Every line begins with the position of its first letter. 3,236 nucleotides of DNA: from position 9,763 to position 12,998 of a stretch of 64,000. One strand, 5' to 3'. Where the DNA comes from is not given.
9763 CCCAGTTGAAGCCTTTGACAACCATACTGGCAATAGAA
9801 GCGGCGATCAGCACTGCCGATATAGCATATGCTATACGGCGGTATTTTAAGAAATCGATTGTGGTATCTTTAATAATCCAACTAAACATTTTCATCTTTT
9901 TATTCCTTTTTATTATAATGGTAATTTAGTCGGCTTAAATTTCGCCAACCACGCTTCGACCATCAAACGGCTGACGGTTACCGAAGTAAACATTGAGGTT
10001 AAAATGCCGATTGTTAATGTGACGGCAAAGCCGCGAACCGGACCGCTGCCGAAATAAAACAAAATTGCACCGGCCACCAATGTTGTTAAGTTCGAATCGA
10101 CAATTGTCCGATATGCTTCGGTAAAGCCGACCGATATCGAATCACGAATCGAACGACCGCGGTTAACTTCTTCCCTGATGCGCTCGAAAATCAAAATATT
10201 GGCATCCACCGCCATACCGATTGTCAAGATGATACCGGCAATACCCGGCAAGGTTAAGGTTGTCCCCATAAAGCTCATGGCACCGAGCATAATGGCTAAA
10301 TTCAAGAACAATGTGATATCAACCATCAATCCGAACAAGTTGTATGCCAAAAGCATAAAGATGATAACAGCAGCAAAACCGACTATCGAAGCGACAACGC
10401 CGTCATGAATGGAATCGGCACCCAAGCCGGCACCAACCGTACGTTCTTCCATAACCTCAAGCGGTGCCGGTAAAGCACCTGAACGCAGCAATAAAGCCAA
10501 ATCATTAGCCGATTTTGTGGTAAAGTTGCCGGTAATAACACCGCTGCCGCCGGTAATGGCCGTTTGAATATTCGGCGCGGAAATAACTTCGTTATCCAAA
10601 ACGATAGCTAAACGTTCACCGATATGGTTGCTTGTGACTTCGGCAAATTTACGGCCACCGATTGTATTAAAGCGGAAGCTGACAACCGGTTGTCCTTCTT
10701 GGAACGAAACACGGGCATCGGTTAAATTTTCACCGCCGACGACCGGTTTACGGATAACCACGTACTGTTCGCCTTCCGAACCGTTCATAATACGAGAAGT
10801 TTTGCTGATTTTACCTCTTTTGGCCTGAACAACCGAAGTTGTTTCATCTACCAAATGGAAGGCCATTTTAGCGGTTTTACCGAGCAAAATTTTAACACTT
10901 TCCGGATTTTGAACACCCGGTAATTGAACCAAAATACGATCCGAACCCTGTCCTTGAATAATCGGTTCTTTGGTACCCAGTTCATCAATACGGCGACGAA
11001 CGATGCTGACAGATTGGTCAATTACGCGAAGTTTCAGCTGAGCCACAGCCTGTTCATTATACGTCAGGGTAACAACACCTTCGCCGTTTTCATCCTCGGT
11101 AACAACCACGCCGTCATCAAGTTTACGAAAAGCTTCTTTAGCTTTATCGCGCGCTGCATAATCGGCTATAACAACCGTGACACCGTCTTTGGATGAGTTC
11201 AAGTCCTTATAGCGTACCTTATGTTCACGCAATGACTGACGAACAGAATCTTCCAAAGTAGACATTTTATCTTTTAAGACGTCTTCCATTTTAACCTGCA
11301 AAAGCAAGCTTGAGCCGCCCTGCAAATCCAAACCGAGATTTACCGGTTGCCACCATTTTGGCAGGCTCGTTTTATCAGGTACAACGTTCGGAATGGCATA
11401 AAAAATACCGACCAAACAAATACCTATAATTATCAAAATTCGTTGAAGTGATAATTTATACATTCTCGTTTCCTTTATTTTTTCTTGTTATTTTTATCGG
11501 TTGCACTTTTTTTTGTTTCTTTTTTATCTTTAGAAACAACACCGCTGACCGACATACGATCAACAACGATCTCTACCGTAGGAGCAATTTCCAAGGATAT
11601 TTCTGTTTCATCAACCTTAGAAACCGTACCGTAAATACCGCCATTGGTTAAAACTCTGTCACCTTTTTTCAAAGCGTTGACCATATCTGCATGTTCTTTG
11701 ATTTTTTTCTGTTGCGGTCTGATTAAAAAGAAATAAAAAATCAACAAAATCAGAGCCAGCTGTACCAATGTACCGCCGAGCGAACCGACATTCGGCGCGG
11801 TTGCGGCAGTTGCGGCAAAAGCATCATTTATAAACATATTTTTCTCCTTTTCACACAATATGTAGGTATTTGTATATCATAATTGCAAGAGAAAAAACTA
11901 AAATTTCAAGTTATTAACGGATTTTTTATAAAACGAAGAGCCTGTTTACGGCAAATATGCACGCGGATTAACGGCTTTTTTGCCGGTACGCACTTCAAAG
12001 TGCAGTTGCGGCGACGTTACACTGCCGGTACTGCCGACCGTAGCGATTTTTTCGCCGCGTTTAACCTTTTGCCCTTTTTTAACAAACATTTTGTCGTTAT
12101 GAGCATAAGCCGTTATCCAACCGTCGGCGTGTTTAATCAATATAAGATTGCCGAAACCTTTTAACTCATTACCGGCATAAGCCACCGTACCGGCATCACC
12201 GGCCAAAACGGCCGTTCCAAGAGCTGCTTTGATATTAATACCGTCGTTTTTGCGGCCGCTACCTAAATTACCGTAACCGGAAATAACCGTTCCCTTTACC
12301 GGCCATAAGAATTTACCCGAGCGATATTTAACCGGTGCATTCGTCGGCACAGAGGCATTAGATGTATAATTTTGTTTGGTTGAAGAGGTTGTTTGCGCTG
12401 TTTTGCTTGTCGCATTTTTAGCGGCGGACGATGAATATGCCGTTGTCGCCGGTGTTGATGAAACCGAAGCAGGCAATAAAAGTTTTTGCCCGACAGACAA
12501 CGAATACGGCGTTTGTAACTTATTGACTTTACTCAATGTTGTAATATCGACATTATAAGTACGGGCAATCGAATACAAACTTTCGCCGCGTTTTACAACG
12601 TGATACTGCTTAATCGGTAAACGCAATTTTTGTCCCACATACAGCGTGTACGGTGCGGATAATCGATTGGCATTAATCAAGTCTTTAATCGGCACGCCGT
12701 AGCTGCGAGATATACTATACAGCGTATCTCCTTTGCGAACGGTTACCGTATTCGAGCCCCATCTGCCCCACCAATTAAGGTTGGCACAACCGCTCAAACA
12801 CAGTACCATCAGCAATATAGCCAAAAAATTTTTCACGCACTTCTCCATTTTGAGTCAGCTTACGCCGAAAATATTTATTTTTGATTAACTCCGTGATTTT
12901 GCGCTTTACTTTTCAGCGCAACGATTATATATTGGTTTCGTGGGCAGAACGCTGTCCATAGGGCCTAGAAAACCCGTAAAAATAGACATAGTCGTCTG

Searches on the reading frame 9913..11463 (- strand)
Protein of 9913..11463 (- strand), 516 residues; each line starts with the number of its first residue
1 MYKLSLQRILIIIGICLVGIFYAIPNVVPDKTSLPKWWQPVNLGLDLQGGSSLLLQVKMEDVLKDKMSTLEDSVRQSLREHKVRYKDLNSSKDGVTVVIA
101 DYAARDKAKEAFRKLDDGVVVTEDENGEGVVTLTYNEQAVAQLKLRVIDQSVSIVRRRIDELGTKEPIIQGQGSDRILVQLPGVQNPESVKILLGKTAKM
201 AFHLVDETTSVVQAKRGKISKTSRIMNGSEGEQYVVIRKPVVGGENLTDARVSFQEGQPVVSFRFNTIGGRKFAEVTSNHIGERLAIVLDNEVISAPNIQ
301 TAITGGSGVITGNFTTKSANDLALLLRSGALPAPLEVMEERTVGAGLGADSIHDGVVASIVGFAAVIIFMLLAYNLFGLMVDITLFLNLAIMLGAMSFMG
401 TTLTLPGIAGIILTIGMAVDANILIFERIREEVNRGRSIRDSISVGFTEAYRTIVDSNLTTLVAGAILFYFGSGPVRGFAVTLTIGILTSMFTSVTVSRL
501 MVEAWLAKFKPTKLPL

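Call 9: search_protein_families(library=pfam, proteins=[window:9913-11463:-], max_evalue=0.001)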
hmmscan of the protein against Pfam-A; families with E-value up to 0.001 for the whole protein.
window:9913-11463:- (516 aa): 7 families
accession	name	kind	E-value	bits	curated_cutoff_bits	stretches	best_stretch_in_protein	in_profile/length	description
PF22599.2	SecDF_P1_head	-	7e-41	139.1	27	1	229-333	8-114/114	SecDF, P1 head subdomain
PF21760.3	SecD_1st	-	8e-26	89.7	27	1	148-207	1-60/60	Protein translocase subunit SecDF, P1 domain, N-terminal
PF02355.23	SecD_SecF_C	-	1.8e-18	67.1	20.5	1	336-504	14-185/189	Protein export membrane protein SecD/SecF, C-terminal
PF03176.21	MMPL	-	8.3e-07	28.7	20.5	1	357-497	147-294/333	MMPL family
PF07549.19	Sec_GG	-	1.1e-05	25.2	20.3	1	39-59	6-26/28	SecD/SecF GG Motif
PF00873.25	ACR_tran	-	4.7e-05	21.7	28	1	352-507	330-491/1021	AcrB/AcrD/AcrF family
PF13721.11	SecD-TM1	-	6.5e-05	23.8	30.5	0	66-115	45-95/103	SecD export protein N-terminal TM region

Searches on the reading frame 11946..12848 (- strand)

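Call 10: search_protein_families(library=pfam, proteins=[window:11946-12848:-], max_evalue=0.001)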
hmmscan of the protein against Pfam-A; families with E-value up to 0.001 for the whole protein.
window:11946-12848:- (300 aa): 5 families
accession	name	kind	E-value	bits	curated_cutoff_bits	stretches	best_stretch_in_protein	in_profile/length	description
PF01476.26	LysM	-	1e-32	112.2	20.9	2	36-78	2-43/43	LysM domain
PF01551.29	Peptidase_M23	-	9.4e-32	109.5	28.7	1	200-295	2-96/96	Peptidase family M23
PF23473.1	LysM3_LYK4_5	-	2.4e-07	31.2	29.3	0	36-65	6-35/48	LYK4/5 LysM3 domain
PF23446.1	LysM1_NFP_LYK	-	0.00043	21.5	36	0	90-130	17-58/60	NFP/LYK LysM1 domain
PF04225.17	LysM_OapA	-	0.00098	19.6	22.3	0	33-59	3-29/85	Opacity-associated protein A LysM-like domain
